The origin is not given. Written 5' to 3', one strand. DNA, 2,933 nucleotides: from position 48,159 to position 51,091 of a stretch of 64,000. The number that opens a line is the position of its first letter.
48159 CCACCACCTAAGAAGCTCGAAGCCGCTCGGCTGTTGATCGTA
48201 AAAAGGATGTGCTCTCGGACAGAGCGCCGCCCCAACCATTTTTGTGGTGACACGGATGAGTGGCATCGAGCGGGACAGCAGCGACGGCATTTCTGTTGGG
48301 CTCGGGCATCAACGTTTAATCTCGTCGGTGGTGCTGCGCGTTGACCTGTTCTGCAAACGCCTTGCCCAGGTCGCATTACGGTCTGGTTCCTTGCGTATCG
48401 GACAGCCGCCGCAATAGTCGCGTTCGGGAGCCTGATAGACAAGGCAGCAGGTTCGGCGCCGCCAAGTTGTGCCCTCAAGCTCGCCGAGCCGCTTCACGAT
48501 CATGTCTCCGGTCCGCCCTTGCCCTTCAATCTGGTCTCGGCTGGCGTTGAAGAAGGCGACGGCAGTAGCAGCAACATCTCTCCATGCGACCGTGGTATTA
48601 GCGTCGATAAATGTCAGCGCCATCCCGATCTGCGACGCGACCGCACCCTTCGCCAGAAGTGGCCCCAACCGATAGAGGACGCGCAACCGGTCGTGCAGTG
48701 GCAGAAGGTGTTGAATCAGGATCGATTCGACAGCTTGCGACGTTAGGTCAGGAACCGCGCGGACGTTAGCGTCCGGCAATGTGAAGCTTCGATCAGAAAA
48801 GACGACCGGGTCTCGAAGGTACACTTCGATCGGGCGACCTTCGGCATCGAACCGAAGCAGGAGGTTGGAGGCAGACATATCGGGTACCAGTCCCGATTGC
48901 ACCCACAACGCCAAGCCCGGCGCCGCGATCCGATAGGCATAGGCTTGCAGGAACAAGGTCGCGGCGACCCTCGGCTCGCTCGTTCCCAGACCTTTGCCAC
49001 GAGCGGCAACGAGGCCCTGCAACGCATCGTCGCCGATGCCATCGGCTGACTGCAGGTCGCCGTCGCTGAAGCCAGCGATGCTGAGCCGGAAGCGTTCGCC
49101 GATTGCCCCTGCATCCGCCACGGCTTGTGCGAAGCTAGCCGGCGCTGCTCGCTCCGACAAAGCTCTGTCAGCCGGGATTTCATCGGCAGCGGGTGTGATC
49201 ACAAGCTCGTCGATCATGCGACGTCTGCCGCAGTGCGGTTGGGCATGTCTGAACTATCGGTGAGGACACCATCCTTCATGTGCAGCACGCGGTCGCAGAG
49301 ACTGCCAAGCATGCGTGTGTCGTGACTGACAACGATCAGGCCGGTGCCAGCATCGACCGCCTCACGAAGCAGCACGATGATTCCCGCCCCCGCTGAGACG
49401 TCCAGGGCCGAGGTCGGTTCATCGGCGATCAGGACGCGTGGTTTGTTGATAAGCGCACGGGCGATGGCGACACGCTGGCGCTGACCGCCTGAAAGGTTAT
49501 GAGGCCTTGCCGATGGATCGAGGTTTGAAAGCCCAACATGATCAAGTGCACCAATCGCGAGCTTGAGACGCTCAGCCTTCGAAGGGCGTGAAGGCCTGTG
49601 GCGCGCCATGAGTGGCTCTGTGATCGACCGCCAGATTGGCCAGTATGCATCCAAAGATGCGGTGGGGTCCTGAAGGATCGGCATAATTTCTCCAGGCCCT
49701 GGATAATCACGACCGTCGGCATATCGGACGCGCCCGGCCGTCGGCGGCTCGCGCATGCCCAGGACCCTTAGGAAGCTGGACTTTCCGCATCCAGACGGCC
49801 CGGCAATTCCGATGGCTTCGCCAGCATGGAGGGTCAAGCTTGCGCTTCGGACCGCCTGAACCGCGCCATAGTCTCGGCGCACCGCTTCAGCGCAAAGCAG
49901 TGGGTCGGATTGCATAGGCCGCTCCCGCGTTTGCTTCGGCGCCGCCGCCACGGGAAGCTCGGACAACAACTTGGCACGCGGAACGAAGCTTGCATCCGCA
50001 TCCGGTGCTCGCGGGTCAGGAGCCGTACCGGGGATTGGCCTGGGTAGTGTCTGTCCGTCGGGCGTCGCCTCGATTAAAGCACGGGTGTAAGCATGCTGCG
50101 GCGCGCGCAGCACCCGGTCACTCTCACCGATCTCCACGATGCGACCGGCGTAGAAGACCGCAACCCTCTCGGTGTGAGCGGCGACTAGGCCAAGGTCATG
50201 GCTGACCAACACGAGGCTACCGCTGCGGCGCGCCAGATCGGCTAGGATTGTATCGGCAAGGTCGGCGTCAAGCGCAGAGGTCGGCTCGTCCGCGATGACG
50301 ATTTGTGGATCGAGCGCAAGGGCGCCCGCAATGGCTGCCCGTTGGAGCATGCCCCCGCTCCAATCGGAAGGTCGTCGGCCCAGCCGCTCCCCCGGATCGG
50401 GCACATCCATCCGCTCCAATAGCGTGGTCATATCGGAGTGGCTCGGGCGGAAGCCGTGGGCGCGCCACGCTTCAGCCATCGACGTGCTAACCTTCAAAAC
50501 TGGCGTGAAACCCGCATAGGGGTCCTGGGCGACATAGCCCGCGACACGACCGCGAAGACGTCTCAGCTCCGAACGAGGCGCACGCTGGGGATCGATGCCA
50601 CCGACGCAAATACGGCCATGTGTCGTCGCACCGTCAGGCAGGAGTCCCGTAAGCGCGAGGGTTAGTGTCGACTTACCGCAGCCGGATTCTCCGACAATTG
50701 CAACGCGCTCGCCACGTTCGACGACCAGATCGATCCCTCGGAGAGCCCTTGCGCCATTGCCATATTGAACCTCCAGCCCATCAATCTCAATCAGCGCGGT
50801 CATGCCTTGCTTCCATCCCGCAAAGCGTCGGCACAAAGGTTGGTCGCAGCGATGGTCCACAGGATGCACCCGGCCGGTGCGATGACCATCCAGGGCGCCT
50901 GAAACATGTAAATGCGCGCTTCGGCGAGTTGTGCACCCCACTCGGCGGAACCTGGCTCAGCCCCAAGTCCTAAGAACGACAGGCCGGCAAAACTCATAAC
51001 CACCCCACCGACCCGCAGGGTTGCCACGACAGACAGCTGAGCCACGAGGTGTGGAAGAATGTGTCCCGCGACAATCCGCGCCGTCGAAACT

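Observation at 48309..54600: Cobalamin riboswitch driving a Nik/Dpp-type ABC importer that ends in a FhuF-like 2Fe-2S protein, all carried on a tRNA-Leu island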

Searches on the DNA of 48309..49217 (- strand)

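Call 22: search_rna_families(sources=[L001, L003, L004, L006, L007, L008, L009, L010, L011], threshold=gathering)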
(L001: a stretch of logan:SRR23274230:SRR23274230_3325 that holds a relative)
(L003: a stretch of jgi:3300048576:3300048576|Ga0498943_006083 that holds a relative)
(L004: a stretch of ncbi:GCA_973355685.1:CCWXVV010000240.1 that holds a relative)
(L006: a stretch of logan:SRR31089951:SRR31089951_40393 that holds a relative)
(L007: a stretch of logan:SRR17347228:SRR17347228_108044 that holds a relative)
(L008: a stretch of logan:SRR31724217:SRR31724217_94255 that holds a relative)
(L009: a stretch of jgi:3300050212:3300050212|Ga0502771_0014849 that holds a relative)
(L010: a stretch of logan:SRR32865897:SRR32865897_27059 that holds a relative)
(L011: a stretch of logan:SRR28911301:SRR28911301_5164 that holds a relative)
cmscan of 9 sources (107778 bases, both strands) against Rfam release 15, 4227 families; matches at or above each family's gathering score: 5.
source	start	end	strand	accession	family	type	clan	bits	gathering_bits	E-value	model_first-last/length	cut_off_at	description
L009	2974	3186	+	RF00174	Cobalamin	Cis-reg; riboswitch;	CL00101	126.6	31.5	3.5e-31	1-189/189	no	Cobalamin riboswitch aptamer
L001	10541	10747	-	RF00174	Cobalamin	Cis-reg; riboswitch;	CL00101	123.1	31.5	3.4e-30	1-189/189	no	Cobalamin riboswitch aptamer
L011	394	608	+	RF00174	Cobalamin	Cis-reg; riboswitch;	CL00101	121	31.5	1.4e-29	1-189/189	no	Cobalamin riboswitch aptamer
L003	4980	5166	+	RF00174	Cobalamin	Cis-reg; riboswitch;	CL00101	115.7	31.5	4.4e-28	1-189/189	no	Cobalamin riboswitch aptamer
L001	1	118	+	RF00174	Cobalamin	Cis-reg; riboswitch;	CL00101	82.6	31.5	1.3e-18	68-189/189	5'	Cobalamin riboswitch aptamer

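Call 26: search_rna_families(sources=[L012, L013, L014, L015], threshold=gathering)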
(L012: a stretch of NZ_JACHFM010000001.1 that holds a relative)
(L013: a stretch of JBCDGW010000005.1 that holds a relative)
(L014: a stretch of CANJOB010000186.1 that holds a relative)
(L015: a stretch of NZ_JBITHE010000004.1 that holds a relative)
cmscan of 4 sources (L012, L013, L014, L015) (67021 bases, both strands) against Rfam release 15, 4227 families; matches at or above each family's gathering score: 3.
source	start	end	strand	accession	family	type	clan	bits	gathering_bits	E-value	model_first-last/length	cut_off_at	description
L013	1124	1341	+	RF00174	Cobalamin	Cis-reg; riboswitch;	CL00101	142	31.5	8.4e-36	1-189/189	no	Cobalamin riboswitch aptamer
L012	4394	4605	+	RF00174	Cobalamin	Cis-reg; riboswitch;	CL00101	123.6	31.5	1.6e-30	1-189/189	no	Cobalamin riboswitch aptamer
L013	4082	4288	+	RF00174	Cobalamin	Cis-reg; riboswitch;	CL00101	95.3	31.5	2e-22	1-189/189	no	Cobalamin riboswitch aptamer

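Call 33: search_rna_families(sources=[L006, L008], threshold=evalue, max_evalue=0.1)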
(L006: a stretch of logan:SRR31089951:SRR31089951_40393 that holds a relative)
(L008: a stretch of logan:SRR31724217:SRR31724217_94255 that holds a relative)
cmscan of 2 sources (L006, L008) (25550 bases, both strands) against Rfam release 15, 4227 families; matches with E-value up to 0.1: 0.
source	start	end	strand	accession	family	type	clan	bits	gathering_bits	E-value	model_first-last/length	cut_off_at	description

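Call 53: search_rna_families(sources=[L016, L018, L020, L022], threshold=gathering)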
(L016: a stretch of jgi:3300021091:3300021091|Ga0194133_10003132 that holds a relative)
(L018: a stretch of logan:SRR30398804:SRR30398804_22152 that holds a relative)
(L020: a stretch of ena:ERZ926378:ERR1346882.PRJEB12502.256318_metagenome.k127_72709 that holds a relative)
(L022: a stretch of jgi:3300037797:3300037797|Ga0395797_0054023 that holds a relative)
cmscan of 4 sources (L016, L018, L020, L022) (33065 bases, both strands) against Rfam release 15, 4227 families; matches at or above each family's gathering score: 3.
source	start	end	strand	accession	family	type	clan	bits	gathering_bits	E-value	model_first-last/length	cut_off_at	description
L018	1210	1403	-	RF00174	Cobalamin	Cis-reg; riboswitch;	CL00101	118.1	31.5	2.8e-29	1-189/189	no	Cobalamin riboswitch aptamer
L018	1791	1981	+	RF00174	Cobalamin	Cis-reg; riboswitch;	CL00101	104.9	31.5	1.7e-25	1-189/189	no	Cobalamin riboswitch aptamer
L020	1307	1396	-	RF00005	tRNA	Gene; tRNA;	CL00001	62.3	29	2.2e-11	1-71/71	no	tRNA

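Call 64: search_rna_families(sources=[L023, L024], threshold=gathering)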
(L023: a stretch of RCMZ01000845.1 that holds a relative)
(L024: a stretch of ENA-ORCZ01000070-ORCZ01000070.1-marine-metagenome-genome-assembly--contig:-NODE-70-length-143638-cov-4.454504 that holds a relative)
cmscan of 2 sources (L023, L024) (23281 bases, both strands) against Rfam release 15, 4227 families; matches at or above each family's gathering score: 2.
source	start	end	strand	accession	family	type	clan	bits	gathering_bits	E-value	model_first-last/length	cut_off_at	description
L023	745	945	+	RF00174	Cobalamin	Cis-reg; riboswitch;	CL00101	119.6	31.5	7.3e-30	1-189/189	no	Cobalamin riboswitch aptamer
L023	7500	7720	-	RF00174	Cobalamin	Cis-reg; riboswitch;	CL00101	87.7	31.5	1e-20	1-189/189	no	Cobalamin riboswitch aptamer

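Call 72: search_rna_families(sources=[L025, L026], threshold=gathering)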
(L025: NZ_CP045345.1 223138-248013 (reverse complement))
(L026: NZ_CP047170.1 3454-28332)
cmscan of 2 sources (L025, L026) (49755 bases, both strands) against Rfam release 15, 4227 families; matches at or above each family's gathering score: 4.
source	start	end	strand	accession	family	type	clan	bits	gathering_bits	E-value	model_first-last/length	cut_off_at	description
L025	6230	6440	+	RF00174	Cobalamin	Cis-reg; riboswitch;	CL00101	127.4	31.5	9.5e-32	1-189/189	no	Cobalamin riboswitch aptamer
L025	16863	17069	-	RF00174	Cobalamin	Cis-reg; riboswitch;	CL00101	123.2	31.5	1.5e-30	1-189/189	no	Cobalamin riboswitch aptamer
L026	8176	8369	-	RF00174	Cobalamin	Cis-reg; riboswitch;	CL00101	116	31.5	1.6e-28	1-189/189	no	Cobalamin riboswitch aptamer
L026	8748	8938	+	RF00174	Cobalamin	Cis-reg; riboswitch;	CL00101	104.9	31.5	2.6e-25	1-189/189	no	Cobalamin riboswitch aptamer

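Call 80: search_rna_families(sources=[L027, L028], threshold=gathering)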
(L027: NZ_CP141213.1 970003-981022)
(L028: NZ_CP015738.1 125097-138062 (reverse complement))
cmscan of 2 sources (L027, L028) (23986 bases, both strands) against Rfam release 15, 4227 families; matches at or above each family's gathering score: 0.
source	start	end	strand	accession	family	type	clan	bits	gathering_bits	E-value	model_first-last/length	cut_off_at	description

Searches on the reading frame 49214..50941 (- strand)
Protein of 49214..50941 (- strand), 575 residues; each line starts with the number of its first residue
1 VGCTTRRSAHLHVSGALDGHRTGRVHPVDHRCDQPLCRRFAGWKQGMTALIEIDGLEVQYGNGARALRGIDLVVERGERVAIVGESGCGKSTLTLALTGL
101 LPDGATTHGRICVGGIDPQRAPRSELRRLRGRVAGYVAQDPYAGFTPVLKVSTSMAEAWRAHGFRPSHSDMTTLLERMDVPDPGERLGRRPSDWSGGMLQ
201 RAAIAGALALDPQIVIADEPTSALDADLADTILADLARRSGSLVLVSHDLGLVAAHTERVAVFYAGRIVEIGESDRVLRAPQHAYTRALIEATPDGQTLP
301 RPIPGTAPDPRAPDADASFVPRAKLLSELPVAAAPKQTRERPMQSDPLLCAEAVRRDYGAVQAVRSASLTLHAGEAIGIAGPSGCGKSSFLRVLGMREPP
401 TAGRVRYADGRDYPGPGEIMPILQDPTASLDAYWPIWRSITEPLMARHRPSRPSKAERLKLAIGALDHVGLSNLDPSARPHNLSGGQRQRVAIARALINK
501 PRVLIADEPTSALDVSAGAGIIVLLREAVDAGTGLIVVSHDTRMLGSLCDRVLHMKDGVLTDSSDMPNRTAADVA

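Call 4: search_protein_families(library=pfam, proteins=[window:49214-50941:-], max_evalue=0.01)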
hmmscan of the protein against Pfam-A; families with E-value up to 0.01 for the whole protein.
window:49214-50941:- (575 aa): 18 families
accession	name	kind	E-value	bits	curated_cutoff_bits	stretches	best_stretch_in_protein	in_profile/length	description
PF00005.33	ABC_tran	-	1.4e-52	178.4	25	2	365-511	2-137/137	ABC transporter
PF13304.12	AAA_21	-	1.4e-12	48.7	27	1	186-253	230-303/304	AAA domain, putative AbiEii toxin, Type IV TA system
PF20703.3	nSTAND1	-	4.4e-08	33.6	27.1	0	77-128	33-86/379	Novel STAND NTPase 1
PF08352.17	oligo_HPY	-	2.2e-07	31.6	27.1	1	269-322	1-57/65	Oligopeptide/dipeptide transporter, C-terminal region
PF02463.25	SMC_N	-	8.3e-06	25.8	40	0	481-553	135-209/220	RecF/RecN/SMC N terminal domain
PF13555.12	AAA_29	-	1.2e-05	25.4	27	0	75-101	20-46/61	P-loop containing region of AAA domain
PF13191.12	AAA_16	-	2.1e-05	25.5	32.6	0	77-112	24-63/167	AAA ATPase domain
PF03193.22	RsgA_GTPase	-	3.4e-05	24.2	30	0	77-99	106-128/174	RsgA GTPase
PF13401.12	AAA_22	-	6.5e-05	23.7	27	0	80-104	8-32/130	AAA domain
PF13481.12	AAA_25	-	0.00017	21.7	27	0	73-97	29-53/195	AAA domain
PF00485.24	PRK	-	0.0002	21.7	22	0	377-394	2-19/196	Phosphoribulokinase / Uridine kinase family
PF01926.29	MMR_HSR1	-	0.00033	21.2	21.9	0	79-99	1-21/113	50S ribosome-binding GTPase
PF13238.12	AAA_18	-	0.0018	19.1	29.4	0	377-396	1-20/128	AAA domain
PF13476.12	AAA_23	-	0.0024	19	27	0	81-100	23-42/201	AAA domain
PF03215.21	Rad17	-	0.0025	18.2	23.8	0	371-395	42-66/186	Rad17 P-loop domain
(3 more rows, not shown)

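Call 5: search_protein_families(library=ncbifam, proteins=[window:49214-50941:-], max_evalue=0.01)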
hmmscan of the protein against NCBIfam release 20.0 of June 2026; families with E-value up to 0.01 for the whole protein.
window:49214-50941:- (575 aa): 203 families (the best 25 are shown)
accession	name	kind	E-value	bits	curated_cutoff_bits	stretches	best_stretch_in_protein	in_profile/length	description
NF008453.0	PRK11308.1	subfamily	2.3e-83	280.2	408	2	64-335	35-311/334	dipeptide ABC transporter ATP-binding protein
TIGR02770.1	nickel_nikD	equivalog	2.5e-80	269.2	318.7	2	68-292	3-228/230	nickel import ATP-binding protein NikD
NF011659.0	PRK15079.1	equivalog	3.1e-74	249.7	540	2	64-294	37-269/334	murein tripeptide/oligopeptide ABC transporter ATP binding protein OppF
NF007010.1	PRK09473.1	subfamily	3.3e-73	246.2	575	3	65-324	19-288/318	oligopeptide ABC transporter ATP-binding protein OppD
NF043079.1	MMSYN1_0167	equivalog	2e-72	244.7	740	3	123-295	297-476/561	oligopeptide ABC transporter ATP-binding protein OppD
NF047576.1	opine_ATP_CntF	equivalog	3.5e-72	242.8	385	2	52-292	4-252/264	staphylopine uptake ABC transporter ATP-binding protein CntF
NF008246.0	PRK11022.1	equivalog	6.7e-72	242.3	541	2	49-295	2-259/326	dipeptide ABC transporter ATP-binding protein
NF007613.0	PRK10261.1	equivalog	7.2e-72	242.7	1077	1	63-560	28-542/623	glutathione ABC transporter ATP-binding protein GsiA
NF047578.1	opine_ATP_CntD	equivalog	1.8e-71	240.5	380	2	51-292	3-252/266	staphylopine uptake ABC transporter ATP-binding protein CntD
NF043071.1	DppF_dipep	equivalog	1.3e-70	238.4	660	2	64-324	36-301/331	dipeptide ABC transporter ATP-binding subunit DppF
NF011713.0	PRK15134.1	equivalog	7.7e-70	236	834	2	49-302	4-269/529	microcin C ABC transporter ATP-binding protein YejF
TIGR02769.1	nickel_nikE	equivalog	1.4e-69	234.5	332.55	2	65-291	25-251/265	nickel import ATP-binding protein NikE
NF007739.0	PRK10419.1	subfamily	7.8e-69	232.2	354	2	360-564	24-234/268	nickel ABC transporter ATP-binding protein NikE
TIGR02211.1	LolD_lipo_ex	equivalog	3.4e-64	216.4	307.75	3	64-268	18-219/221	lipoprotein-releasing ABC transporter ATP-binding protein LolD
TIGR02315.1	ABC_phnC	equivalog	5.3e-60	202.8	266.1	3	50-276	1-232/243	phosphonate ABC transporter ATP-binding protein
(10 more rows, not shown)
